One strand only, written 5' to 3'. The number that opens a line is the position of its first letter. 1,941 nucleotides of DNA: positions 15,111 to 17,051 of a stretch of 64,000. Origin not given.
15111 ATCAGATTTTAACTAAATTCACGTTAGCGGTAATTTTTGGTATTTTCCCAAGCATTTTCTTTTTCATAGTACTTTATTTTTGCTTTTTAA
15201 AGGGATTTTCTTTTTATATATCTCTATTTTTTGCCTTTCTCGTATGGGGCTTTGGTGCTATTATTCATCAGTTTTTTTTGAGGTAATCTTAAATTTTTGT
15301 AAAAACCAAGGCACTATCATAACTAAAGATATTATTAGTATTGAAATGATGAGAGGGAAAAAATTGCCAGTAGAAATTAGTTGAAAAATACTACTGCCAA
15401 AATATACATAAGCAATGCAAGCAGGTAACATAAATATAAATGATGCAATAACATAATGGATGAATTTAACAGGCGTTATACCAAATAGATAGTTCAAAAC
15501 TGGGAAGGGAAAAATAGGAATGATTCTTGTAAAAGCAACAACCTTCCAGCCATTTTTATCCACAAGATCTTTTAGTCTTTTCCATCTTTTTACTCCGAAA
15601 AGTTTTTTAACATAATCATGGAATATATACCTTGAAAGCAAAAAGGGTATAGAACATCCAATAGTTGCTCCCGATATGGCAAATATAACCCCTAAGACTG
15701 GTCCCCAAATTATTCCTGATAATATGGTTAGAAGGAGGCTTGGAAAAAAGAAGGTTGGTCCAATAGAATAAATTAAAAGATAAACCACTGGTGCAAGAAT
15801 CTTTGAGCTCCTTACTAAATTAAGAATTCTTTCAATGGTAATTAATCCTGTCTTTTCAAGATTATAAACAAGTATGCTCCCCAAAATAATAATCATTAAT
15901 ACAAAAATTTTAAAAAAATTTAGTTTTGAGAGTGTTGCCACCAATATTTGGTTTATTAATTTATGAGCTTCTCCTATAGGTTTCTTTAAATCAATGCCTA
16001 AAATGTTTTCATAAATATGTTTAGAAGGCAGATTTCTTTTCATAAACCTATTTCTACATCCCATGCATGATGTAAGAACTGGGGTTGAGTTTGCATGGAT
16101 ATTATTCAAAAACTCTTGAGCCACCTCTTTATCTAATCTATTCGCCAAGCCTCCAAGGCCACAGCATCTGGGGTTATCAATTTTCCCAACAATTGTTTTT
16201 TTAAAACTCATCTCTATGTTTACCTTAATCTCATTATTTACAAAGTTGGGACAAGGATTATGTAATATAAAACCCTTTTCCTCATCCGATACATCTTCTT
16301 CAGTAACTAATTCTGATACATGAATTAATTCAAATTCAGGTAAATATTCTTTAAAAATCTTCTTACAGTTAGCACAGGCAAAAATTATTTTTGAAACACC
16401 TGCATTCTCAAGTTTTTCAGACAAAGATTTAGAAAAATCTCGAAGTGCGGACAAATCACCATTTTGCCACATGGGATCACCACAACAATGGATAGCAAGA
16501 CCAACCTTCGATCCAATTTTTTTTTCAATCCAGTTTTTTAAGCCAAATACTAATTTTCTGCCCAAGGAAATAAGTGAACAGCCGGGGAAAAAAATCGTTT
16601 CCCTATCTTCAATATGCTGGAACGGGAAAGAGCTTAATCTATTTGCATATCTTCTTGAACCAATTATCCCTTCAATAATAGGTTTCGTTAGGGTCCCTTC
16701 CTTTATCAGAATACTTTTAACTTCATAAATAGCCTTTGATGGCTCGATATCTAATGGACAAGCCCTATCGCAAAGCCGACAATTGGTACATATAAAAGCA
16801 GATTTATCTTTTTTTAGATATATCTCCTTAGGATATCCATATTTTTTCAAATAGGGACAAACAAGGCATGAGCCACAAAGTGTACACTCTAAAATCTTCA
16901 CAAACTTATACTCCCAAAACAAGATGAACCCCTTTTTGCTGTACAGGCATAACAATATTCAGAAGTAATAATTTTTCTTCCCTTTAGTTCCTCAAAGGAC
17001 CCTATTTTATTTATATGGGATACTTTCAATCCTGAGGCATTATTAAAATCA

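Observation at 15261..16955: HdrD/GlcF-like Fe-S + CCG module fused to a DedA/TVP38 membrane domain, translationally coupled to the ArsM/ArsS gene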

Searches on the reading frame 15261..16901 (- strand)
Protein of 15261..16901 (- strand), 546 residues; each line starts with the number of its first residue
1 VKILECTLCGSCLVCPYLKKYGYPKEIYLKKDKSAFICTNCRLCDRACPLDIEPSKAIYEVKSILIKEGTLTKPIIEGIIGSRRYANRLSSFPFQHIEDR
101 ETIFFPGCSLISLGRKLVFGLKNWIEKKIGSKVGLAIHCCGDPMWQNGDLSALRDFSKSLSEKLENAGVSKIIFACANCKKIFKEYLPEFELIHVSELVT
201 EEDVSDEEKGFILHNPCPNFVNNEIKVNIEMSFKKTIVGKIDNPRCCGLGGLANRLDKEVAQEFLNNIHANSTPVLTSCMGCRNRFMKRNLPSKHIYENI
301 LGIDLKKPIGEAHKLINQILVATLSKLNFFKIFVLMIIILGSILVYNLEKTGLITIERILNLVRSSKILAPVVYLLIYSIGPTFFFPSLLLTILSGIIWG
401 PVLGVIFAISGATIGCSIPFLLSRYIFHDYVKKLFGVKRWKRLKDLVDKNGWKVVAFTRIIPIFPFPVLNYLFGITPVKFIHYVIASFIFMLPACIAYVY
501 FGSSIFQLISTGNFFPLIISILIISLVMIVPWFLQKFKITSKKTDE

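Call 3: search_protein_families(library=pfam, proteins=[window:15261-16901:-], max_evalue=0.01)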
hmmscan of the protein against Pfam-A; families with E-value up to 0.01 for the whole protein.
window:15261-16901:- (546 aa): 4 families
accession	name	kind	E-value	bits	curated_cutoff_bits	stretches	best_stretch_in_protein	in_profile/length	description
PF09335.16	VTT_dom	-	9.3e-25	87.9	33.9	1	386-503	1-122/123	VTT domain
PF02754.22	CCG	-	1.9e-05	25.1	20.6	0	132-180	31-81/85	Cysteine-rich domain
PF13183.11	Fer4_8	-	0.00022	22.1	27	1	4-52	3-68/68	4Fe-4S dicluster domain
PF13534.11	Fer4_17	-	0.0093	16.9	22.2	1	5-52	1-60/61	4Fe-4S dicluster domain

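Call 4: search_protein_families(library=ncbifam, proteins=[window:15261-16901:-], max_evalue=0.01)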
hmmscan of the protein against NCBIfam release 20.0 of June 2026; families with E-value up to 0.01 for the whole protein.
window:15261-16901:- (546 aa): 9 families
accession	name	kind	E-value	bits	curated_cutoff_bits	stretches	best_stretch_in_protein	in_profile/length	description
NF045663.1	diclust_near_Sec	equivalog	9.3e-39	133.1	530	1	14-307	317-639/759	pyridine nucleotide-disulfide oxidoreductase/dicluster-binding protein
NF004898.0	PRK06259.1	equivalog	7.1e-12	44.7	385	1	32-264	182-436/488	fumarate reductase (CoM/CoB) subunit TfrB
NF008369.0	PRK11168.1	equivalog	1.6e-10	40.5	278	2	98-190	165-259/401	anaerobic glycerol-3-phosphate dehydrogenase subunit C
NF045670.1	quin_L_LdhH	equivalog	4.2e-07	28.6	800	1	100-189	467-557/706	L-lactate dehydrogenase (quinone) large subunit LdhH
NF004616.0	PRK05950.1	subfamily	0.00034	19.8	228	1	29-68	197-236/238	succinate dehydrogenase iron-sulfur subunit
NF009226.0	PRK12576.1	equivalog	0.00069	19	344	1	32-64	204-236/317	succinate dehydrogenase/fumarate reductase iron-sulfur subunit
NF009227.0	PRK12577.1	equivalog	0.0007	18.4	349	1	26-68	199-241/330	succinate dehydrogenase/fumarate reductase iron-sulfur subunit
TIGR00384.1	dhsB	subfamily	0.001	18.6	88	1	29-62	189-222/222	succinate dehydrogenase and fumarate reductase iron-sulfur protein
NF038018.1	qmoC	equivalog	0.0022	17.5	300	1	29-93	55-118/360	quinone-interacting membrane-bound oxidoreductase complex subunit QmoC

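Call 5: find_homologous_proteins(query=window:15261-16901:-, max_evalue=0.00001)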
Query window:15261-16901:- (546 aa): 330 proteins with E <= 0.00001 among 8000 candidates; the best 120 are listed.
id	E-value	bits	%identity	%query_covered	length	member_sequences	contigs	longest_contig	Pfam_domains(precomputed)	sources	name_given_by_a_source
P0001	0.0e+0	1238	100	100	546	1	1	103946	PF09335.17,PF02754.22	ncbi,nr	ncbi:MAG: VTT domain-containing protein [Proteobacteria bacterium]|nr:VTT domain-containing protein 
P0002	9.2e-245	832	63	100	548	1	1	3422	PF09335.17,PF02754.22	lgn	-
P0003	8.2e-240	815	63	100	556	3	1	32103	PF09335.17,PF02754.22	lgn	-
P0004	2.4e-235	801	63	100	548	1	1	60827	PF09335.17,PF02754.22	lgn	-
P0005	6.4e-232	789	60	98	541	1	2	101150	PF09335.17,PF02754.22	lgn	-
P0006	1.2e-227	775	59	99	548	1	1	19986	PF09335.17,PF02754.22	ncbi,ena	-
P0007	2.1e-225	768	58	100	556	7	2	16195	PF09335.17,PF02754.22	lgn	-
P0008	1.5e-222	759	59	100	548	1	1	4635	PF09335.17,PF02754.22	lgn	-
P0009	2.4e-221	755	59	98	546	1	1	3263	PF09335.17,PF02754.22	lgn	-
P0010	1.3e-218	745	59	98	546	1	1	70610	PF09335.17,PF02754.22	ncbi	-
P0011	4.7e-212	724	57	100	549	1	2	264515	PF09335.17,PF02754.22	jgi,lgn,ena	-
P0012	6.8e-207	707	54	98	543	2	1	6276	PF09335.17,PF02754.22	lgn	-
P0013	4.8e-206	704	55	98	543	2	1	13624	PF09335.17,PF02754.22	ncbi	-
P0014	5.3e-205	701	56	100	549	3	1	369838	PF09335.17,PF02754.22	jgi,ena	-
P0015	2.1e-203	695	54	98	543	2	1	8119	PF09335.17,PF02754.22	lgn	-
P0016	1.1e-201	690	53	98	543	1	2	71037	PF09335.17,PF02754.22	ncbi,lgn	-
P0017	3.4e-181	622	50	98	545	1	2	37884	PF09335.17,PF02754.22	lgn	-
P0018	6.3e-150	519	42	98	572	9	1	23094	PF09335.17,PF02754.22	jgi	jgi:uncharacterized membrane protein YdjX (TVP38/TMEM64 family)/Fe-S oxidoreductase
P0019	5.0e-148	512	43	98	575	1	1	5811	PF09335.17,PF02754.22,PF13183.12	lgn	-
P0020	2.2e-147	510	43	97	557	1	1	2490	PF09335.17,PF02754.22,PF13183.12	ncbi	-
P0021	3.9e-147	510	43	99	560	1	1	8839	PF09335.17,PF13484.12,PF02754.22,PF13183.12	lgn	-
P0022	6.8e-147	509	43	98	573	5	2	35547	PF09335.17,PF13534.12,PF02754.22,PF13237.12,PF13183.12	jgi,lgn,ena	-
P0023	1.9e-145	504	42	97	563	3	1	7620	PF09335.17,PF02754.22,PF13183.12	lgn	-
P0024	8.6e-145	502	42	98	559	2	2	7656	PF09335.17,PF02754.22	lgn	-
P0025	4.5e-143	496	43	97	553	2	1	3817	PF09335.17,PF02754.22,PF13183.12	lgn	-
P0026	5.4e-143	496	41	97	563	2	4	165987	PF09335.17,PF02754.22,PF13183.12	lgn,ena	-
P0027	5.5e-143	496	42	99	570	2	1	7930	PF09335.17,PF02754.22,PF13237.12,PF13183.12,PF13187.12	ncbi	-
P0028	6.0e-143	496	42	99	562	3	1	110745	PF09335.17,PF02754.22,PF13183.12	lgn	-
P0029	2.1e-142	494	43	96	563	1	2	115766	PF14697.12,PF09335.17,PF02754.22,PF13237.12,PF13183.12,PF13187.12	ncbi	-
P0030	2.4e-142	494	42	99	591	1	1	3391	PF09335.17,PF02754.22,PF13183.12,PF13187.12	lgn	-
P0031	3.8e-142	493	42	98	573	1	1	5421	PF09335.17,PF02754.22,PF13183.12,PF13187.12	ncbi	-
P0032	9.0e-142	492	41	99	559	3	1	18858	PF09335.17,PF02754.22,PF13183.12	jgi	jgi:uncharacterized membrane protein YdjX (TVP38/TMEM64 family)/Fe-S oxidoreductase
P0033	1.2e-141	491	43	93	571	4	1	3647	PF09335.17,PF02754.22,PF13183.12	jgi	-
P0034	2.8e-141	490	42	97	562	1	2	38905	PF09335.17,PF02754.22,PF13183.12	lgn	-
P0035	2.1e-140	487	41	99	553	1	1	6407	PF09335.17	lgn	-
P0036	3.1e-140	487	41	99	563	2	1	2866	PF09335.17,PF02754.22,PF13183.12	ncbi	-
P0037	3.6e-140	487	41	99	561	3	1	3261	PF09335.17,PF02754.22,PF13183.12,PF13187.12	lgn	-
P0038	5.6e-140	486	42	93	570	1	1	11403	PF14697.12,PF09335.17,PF02754.22,PF13237.12,PF13183.12,PF13187.12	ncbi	-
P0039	1.1e-139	485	41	99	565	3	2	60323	PF09335.17,PF02754.22,PF13183.12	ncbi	-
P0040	1.5e-138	481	43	97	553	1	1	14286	PF09335.17,PF02754.22,PF13183.12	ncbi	ncbi:MAG: VTT domain-containing protein [Thermodesulfovibrionales bacterium]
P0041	4.3e-138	480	43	93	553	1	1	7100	PF09335.17,PF13183.12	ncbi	ncbi:MAG: VTT domain-containing protein [Thermodesulfovibrionales bacterium]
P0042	5.3e-138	479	42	96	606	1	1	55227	PF09335.17,PF02754.22,PF13237.12,PF13183.12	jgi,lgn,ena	-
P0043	7.7e-138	479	41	96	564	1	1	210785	PF09335.17,PF02754.22,PF13183.12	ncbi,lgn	-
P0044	1.4e-137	478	39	99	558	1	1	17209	PF09335.17,PF02754.22,PF13183.12,PF13187.12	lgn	-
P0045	2.9e-137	477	41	94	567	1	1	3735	PF09335.17,PF02754.22,PF13183.12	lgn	-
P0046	5.7e-137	476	40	96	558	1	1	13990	PF09335.17,PF02754.22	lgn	-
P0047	6.0e-137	476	40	97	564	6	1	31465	PF09335.17,PF02754.22,PF13237.12,PF13183.12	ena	-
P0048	9.9e-137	475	41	97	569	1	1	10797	PF09335.17,PF13183.12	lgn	-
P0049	2.3e-136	474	42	98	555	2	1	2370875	PF09335.17,PF13183.12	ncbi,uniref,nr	ncbi:hypothetical protein JZK55_14760 [Dissulfurispira thermophila]|uniref:4Fe-4S ferredoxin-type do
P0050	5.8e-136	473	42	97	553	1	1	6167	PF09335.17,PF02754.22,PF13183.12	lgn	-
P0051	6.2e-136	473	40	97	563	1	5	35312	PF09335.17,PF02754.22,PF13183.12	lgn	-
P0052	8.1e-136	472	41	97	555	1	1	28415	PF09335.17,PF13183.12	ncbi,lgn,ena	-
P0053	9.4e-136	472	41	96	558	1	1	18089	PF09335.17,PF02754.22,PF13183.12,PF13187.12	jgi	jgi:uncharacterized membrane protein YdjX (TVP38/TMEM64 family)/Fe-S oxidoreductase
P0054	1.4e-135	471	39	92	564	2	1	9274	PF09335.17,PF02754.22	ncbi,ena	ncbi:MAG: VTT domain-containing protein [Thermodesulfovibrionales bacterium]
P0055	2.4e-135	471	43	96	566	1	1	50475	PF09335.17,PF13183.12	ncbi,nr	ncbi:MAG: VTT domain-containing protein [Thermodesulfovibrionales bacterium]|nr:VTT domain-containin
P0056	3.7e-135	470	39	98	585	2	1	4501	PF09335.17,PF02754.22,PF13183.12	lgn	-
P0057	5.8e-135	469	40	93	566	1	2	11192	PF09335.17,PF02754.22,PF13183.12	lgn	-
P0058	5.3e-134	466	40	93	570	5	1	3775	PF09335.17,PF02754.22,PF13237.12,PF13183.12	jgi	jgi:uncharacterized membrane protein YdjX (TVP38/TMEM64 family)/Fe-S oxidoreductase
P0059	7.7e-134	466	40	97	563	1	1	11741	PF09335.17,PF02754.22,PF13183.12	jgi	jgi:uncharacterized membrane protein YdjX (TVP38/TMEM64 family)/Fe-S oxidoreductase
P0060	8.1e-134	466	41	97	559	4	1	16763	PF09335.17,PF02754.22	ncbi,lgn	ncbi:MAG: VTT domain-containing protein [Nitrospirota bacterium]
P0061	2.2e-133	464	41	96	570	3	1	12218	PF09335.17,PF02754.22,PF13183.12,PF13187.12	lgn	-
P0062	3.5e-133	463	41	98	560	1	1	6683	PF09335.17,PF02754.22,PF13183.12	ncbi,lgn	-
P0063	4.0e-131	457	40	99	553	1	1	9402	PF09335.17,PF13183.12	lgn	-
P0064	5.2e-130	453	39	98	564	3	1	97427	PF09335.17,PF13183.12,PF13187.12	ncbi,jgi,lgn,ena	-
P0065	5.8e-130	453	38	98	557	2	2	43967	PF09335.17,PF02754.22,PF13237.12,PF13183.12,PF13187.12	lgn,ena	-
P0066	1.9e-129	451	40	97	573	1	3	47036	PF09335.17,PF02754.22,PF13237.12,PF13187.12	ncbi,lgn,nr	ncbi:MAG: VTT domain-containing protein [Nitrospirae bacterium]|nr:VTT domain-containing protein [Ni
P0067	2.3e-129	451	39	98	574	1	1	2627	PF09335.17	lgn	-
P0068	3.3e-129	450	38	96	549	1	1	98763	PF09335.17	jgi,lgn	-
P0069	5.2e-129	450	38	98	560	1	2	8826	PF09335.17,PF13534.12,PF02754.22,PF13183.12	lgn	-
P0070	5.6e-129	450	42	89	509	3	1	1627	PF09335.17,PF02754.22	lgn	-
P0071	1.3e-128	448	39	92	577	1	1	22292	PF09335.17,PF02754.22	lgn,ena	-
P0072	3.7e-128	447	38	98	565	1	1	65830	PF12837.13,PF09335.17,PF12838.13,PF02754.22,PF13237.12,PF13183.12,PF13187.12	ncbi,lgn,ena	-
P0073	4.9e-128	447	41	91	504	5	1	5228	PF09335.17,PF02754.22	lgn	-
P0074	1.0e-127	445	39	99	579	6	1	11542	PF09335.17,PF02754.22,PF13237.12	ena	-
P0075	1.3e-127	445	38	98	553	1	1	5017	PF09335.17,PF02754.22,PF13183.12,PF13187.12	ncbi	-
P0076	5.2e-127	443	37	98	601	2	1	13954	PF09335.17,PF02754.22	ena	-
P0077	7.0e-127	443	40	99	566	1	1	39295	PF09335.17,PF02754.22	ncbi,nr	ncbi:MAG: VTT domain-containing protein [Thermodesulfovibrionales bacterium]|nr:VTT domain-containin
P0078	6.4e-126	440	39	99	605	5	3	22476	PF12837.13,PF09335.17,PF13484.12,PF02754.22,PF13237.12,PF13187.12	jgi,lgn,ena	jgi:uncharacterized membrane protein YdjX (TVP38/TMEM64 family)/Fe-S oxidoreductase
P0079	2.7e-125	437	37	98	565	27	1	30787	PF09335.17,PF13534.12,PF02754.22,PF13183.12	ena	-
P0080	4.2e-125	437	38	97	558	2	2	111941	PF09335.17,PF13183.12,PF13187.12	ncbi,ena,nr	ncbi:MAG: Uncharacterized protein FD164_335 [Nitrospirae bacterium]|nr:MAG: Uncharacterized protein 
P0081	1.7e-123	432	38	98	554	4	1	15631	PF09335.17,PF02754.22,PF13187.12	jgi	jgi:uncharacterized membrane protein YdjX (TVP38/TMEM64 family)/Fe-S oxidoreductase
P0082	2.0e-123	431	40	91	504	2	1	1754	PF09335.17,PF02754.22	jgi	jgi:uncharacterized membrane protein YdjX (TVP38/TMEM64 family)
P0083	2.2e-123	431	38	93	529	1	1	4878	PF09335.17,PF02754.22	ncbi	ncbi:MAG: VTT domain-containing protein, partial [Thermodesulfovibrionales bacterium]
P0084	3.6e-123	430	38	97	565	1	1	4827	PF09335.17,PF02754.22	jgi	jgi:uncharacterized membrane protein YdjX (TVP38/TMEM64 family)/Fe-S oxidoreductase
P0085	3.0e-122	427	37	99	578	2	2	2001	PF09335.17,PF00037.33,PF02754.22,PF13237.12,PF13183.12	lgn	-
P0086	3.0e-122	427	38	98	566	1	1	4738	PF09335.17,PF13534.12,PF02754.22,PF13237.12,PF13183.12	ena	-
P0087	3.7e-122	427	38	98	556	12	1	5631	PF09335.17,PF02754.22,PF13237.12,PF13183.12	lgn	-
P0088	1.7e-121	425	37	98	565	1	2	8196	PF09335.17,PF13534.12,PF02754.22,PF13237.12,PF13183.12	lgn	-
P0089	8.8e-121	423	41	90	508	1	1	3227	PF09335.17,PF02754.22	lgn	-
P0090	5.0e-120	420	36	98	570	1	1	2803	PF09335.17,PF02754.22,PF13183.12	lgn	-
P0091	5.4e-120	420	36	99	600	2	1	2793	PF09335.17,PF02754.22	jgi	-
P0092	1.4e-119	419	35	99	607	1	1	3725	PF09335.17,PF02754.22,PF13237.12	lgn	-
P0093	2.2e-118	415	46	78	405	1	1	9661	PF09335.17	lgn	-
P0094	5.8e-118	413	58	55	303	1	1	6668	PF02754.22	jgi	jgi:Fe-S oxidoreductase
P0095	1.6e-117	412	37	99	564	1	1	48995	PF09335.17,PF02754.22,PF13183.12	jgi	jgi:uncharacterized membrane protein YdjX (TVP38/TMEM64 family)/Fe-S oxidoreductase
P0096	1.9e-117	412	40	88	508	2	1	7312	PF09335.17,PF02754.22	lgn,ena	-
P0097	2.7e-116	408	37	97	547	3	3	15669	PF09335.17,PF02754.22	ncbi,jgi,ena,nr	ncbi:MAG TPA: VTT domain-containing protein [Smithellaceae bacterium]|nr:VTT domain-containing prote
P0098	5.2e-116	407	35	98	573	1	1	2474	PF09335.17,PF13534.12,PF02754.22,PF13237.12,PF13183.12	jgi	-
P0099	4.6e-115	404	37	97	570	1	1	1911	PF09335.17,PF02754.22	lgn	-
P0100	1.9e-114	402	36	99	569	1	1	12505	PF09335.17,PF02754.22,PF13183.12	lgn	-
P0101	4.0e-114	401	36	97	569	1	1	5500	PF09335.17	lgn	-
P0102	6.5e-114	400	35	93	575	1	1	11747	PF09335.17,PF02754.22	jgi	jgi:uncharacterized membrane protein YdjX (TVP38/TMEM64 family)/Fe-S oxidoreductase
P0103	9.5e-114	399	38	97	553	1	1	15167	PF09335.17,PF02754.22,PF13237.12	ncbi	ncbi:MAG: VTT domain-containing protein [Caldimicrobium sp.]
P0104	1.7e-113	398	37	99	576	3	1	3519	PF09335.17,PF02754.22,PF13237.12,PF13183.12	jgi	jgi:uncharacterized membrane protein YdjX (TVP38/TMEM64 family)/Fe-S oxidoreductase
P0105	2.0e-113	398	36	99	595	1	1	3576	PF09335.17,PF00037.33,PF02754.22,PF13183.12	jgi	jgi:uncharacterized membrane protein YdjX (TVP38/TMEM64 family)/Fe-S oxidoreductase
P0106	7.1e-113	396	36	98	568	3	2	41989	PF09335.17,PF00037.33,PF02754.22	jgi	jgi:uncharacterized membrane protein YdjX (TVP38/TMEM64 family)/Fe-S oxidoreductase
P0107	2.9e-111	391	35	98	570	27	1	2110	PF09335.17,PF02754.22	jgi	-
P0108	9.3e-111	389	37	89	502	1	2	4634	PF09335.17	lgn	-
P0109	7.8e-109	383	33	99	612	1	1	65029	PF09335.17,PF02754.22,PF13237.12,PF13183.12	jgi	-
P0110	1.9e-108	382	34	98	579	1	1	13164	PF09335.17,PF02754.22,PF13183.12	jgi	jgi:uncharacterized membrane protein YdjX (TVP38/TMEM64 family)/Fe-S oxidoreductase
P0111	1.3e-107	379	34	99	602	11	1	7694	PF09335.17,PF13183.12,PF13187.12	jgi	jgi:uncharacterized membrane protein YdjX (TVP38/TMEM64 family)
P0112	1.8e-103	365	35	91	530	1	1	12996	PF09335.17,PF02754.22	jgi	jgi:uncharacterized membrane protein YdjX (TVP38/TMEM64 family)/Fe-S oxidoreductase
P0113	2.8e-102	361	36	86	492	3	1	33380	PF09335.17,PF02754.22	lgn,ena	-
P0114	1.2e-99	353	35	90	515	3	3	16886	PF09335.17,PF02754.22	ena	-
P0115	3.1e-98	348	37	86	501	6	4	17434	PF09335.17,PF02754.22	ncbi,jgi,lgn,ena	jgi:uncharacterized membrane protein YdjX (TVP38/TMEM64 family)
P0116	4.1e-91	325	37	80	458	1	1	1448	PF09335.17,PF02754.22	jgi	jgi:uncharacterized membrane protein YdjX (TVP38/TMEM64 family)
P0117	1.3e-90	323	35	88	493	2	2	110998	PF09335.17,PF02754.22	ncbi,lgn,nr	ncbi:MAG: VTT domain-containing protein [Caldimicrobium sp.]|nr:VTT domain-containing protein [Caldi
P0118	4.4e-88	315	42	64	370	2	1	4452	PF09335.17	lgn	-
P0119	5.5e-81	291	32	99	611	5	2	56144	PF09335.17,PF13534.12,PF02754.22,PF13183.12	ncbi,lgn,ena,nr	ncbi:MAG: hypothetical protein FD168_2164 [Desulfobulbaceae bacterium]|nr:MAG: hypothetical protein 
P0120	1.1e-80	290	33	100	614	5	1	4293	PF09335.17,PF13534.12,PF02754.22,PF13183.12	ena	-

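Call 9: find_related_loci(query=A1, collection=genome_contigs, flank=10000)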
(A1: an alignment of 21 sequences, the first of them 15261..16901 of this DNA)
Query A1 (546 aa) in genome_contigs; peptide patterns used: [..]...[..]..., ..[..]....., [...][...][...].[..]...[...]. (x = any residue, [..] = any of these).
599 stretches matched a pattern (row limit reached: there are more); 473 encode a relative of the query (tblastn E <= 1e-3); the best 80 are kept; 80 distinct loci.
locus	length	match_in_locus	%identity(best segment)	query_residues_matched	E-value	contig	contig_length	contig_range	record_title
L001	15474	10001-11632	58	1-542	0e+0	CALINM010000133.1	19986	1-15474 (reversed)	MAG: uncultured bacterium isolate R1_Bin_METABAT__134_1 genome assembly, contig: c_000000948925, whole genome shotgun se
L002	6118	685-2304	42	3-535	2e-143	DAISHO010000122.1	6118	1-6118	MAG TPA_asm: Thermodesulfovibrionales bacterium isolate CTOTU1358 NODE_1023_length_6118_cov_4.351476, whole genome shotg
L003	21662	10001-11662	41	5-545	4e-143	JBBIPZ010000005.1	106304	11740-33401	MAG: Deltaproteobacteria bacterium isolate SIS170217_bin_314 NODE_233_length_106304_cov_22.322930, whole genome shotgun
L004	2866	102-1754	41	5-545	3e-149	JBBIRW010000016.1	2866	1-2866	MAG: Deltaproteobacteria bacterium isolate SLF170214_bin_359 NODE_30112_length_2866_cov_5.05622, whole genome shotgun se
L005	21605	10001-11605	41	5-531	1e-139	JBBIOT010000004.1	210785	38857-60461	MAG: Caldimicrobium sp. isolate AR170220_bin_286 NODE_5_length_210785_cov_10.2967, whole genome shotgun sequence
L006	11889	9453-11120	39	3-546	2e-139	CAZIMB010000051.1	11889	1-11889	MAG TPA_asm: uncultured Nitrospirota bacterium isolate binchicken_co40_38 genome assembly, contig: NODE_2683_length_1188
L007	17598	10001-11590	41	6-531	1e-138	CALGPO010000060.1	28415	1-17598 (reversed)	MAG: uncultured bacterium isolate N1_Bin_METABAT__18_1 genome assembly, contig: c_000001448073, whole genome shotgun seq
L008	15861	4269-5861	41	5-531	7e-138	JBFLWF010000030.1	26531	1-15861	MAG: Nitrospirota bacterium isolate MAG025 MAG025_30, whole genome shotgun sequence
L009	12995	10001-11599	43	5-535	1e-136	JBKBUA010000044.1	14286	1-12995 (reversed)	MAG: Thermodesulfovibrionales bacterium isolate 21H_023.bin.63 NODE_44_length_14286_cov_10.570765, whole genome shotgun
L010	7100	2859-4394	43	5-513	2e-135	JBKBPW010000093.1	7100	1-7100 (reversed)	MAG: Thermodesulfovibrionales bacterium isolate 21H_026.bin.27 NODE_96_length_7100_cov_5.054250, whole genome shotgun se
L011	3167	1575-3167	43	5-532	3e-141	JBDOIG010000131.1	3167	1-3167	MAG: Thermodesulfovibrionales bacterium isolate TC202112_Ori_Bins005 k147_136678, whole genome shotgun sequence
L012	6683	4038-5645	41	5-537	6e-134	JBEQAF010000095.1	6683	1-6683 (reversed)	MAG: bacterium isolate 03V1_S199.semibin_refined.073 NODE_7005_length_6683_cov_1.915650, whole genome shotgun sequence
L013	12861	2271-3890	38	3-537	6e-133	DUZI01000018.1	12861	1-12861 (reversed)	MAG TPA_asm: Nitrospirae bacterium isolate MAG_10313_ntr_31 Ga0116211_1001155, whole genome shotgun sequence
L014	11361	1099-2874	36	3-545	1e-132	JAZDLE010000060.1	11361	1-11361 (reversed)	MAG: Nitrospirota bacterium isolate MEGAHIT-group-0.570 k141_3047715, whole genome shotgun sequence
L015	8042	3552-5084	39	6-509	4e-132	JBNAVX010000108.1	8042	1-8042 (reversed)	MAG: Thermodesulfovibrionales bacterium isolate Kamch4342-D-MF-049 bin31.fa-108, whole genome shotgun sequence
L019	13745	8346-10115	36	6-535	7e-129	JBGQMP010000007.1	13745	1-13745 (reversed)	MAG: Thermodesulfovibrionia bacterium isolate OBJ2_061818_150_15 k141_927725_length_13745_cov_9.0000, whole genome shotg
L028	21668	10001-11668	36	5-544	1e-118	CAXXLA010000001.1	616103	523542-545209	MAG: Smithellaceae bacterium isolate 28a06b0b-966f-4d1b-b133-abbbdd0ba6e7 genome assembly, contig: contig_1, whole genom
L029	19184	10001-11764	32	3-536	2e-118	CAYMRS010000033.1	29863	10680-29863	MAG TPA_asm: uncultured Nitrospiraceae bacterium isolate binchicken_co266_261 genome assembly, contig: NODE_2622_length_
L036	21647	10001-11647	35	3-537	5e-114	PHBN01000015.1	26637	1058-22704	MAG: Deltaproteobacteria bacterium HGW-Deltaproteobacteria-1 yuki_s1_sub10_scaffold_209, whole genome shotgun sequence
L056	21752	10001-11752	30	6-545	1e-81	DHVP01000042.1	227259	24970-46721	MAG TPA_asm: Deltaproteobacteria bacterium UBA5205 UBA5205_contig_7486, whole genome shotgun sequence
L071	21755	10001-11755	28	5-546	1e-79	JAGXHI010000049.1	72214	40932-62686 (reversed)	MAG: Desulfuromonadales bacterium isolate LH_M59 k141_1123625, whole genome shotgun sequence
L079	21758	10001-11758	31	4-545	4e-78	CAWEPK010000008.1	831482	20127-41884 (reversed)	MAG: uncultured delta proteobacterium isolate MFD02138.bin.2.11 genome assembly, contig: contig_23100, whole genome shot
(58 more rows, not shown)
